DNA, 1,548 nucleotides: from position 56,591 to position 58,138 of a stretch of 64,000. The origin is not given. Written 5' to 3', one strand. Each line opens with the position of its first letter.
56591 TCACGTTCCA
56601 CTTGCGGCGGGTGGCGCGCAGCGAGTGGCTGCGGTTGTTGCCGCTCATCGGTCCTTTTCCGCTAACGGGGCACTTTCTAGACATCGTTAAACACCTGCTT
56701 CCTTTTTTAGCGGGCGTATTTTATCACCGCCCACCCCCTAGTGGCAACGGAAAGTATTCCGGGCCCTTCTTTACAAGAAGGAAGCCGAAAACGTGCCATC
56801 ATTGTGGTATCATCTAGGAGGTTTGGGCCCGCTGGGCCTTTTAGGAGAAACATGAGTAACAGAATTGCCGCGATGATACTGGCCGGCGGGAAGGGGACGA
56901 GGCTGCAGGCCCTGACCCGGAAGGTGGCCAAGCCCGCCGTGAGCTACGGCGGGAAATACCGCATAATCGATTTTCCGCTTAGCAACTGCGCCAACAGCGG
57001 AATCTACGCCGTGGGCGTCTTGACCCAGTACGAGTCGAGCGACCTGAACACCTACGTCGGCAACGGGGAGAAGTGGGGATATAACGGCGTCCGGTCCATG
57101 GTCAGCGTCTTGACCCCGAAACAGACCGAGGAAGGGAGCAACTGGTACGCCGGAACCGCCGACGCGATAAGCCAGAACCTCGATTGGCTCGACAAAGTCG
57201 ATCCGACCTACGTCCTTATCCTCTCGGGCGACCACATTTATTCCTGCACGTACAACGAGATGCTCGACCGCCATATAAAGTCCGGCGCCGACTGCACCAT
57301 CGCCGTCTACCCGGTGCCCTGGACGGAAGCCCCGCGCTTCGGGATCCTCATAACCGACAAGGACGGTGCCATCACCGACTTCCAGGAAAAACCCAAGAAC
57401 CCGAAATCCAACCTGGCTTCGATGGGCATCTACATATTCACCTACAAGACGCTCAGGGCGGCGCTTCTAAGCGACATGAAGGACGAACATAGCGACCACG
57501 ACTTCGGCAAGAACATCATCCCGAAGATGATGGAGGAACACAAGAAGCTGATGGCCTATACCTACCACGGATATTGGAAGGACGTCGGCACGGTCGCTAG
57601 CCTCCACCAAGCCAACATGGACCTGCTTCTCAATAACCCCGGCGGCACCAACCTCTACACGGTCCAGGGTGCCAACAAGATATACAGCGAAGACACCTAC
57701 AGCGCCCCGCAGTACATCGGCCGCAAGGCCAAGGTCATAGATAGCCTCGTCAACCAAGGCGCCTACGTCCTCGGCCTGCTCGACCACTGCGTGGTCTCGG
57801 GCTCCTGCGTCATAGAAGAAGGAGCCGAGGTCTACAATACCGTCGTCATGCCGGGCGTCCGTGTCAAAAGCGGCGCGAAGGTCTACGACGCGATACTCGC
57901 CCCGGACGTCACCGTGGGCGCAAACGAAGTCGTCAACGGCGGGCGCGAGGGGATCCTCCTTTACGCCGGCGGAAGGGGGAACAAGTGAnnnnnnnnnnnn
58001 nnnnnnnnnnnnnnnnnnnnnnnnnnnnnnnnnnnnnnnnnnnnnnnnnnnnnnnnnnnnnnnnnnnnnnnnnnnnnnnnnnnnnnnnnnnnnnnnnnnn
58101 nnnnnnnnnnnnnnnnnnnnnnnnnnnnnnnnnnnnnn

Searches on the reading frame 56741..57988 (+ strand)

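Call 72: search_protein_families(library=pfam, proteins=[window:56741-57988:+], max_evalue=0.0001)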
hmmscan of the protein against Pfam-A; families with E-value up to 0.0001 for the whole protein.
window:56741-57988:+ (415 aa): 4 families
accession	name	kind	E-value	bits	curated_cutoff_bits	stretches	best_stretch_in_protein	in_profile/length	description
PF00483.29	NTP_transferase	-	7.7e-68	229.1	21.2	1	44-295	2-242/245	Nucleotidyl transferase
PF24894.1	Hexapep_GlmU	-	1.4e-09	38.4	23.3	1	327-398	11-83/104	GlmU-like, C-terminal hexapeptide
PF25084.1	LbH_EIF2B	-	1.2e-05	25.7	54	1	347-400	36-89/105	EIF2B subunit epsilon LbH domain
PF12804.13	NTP_transf_3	-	3.4e-05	24.5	27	0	44-191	1-124/160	MobA-like NTP transferase domain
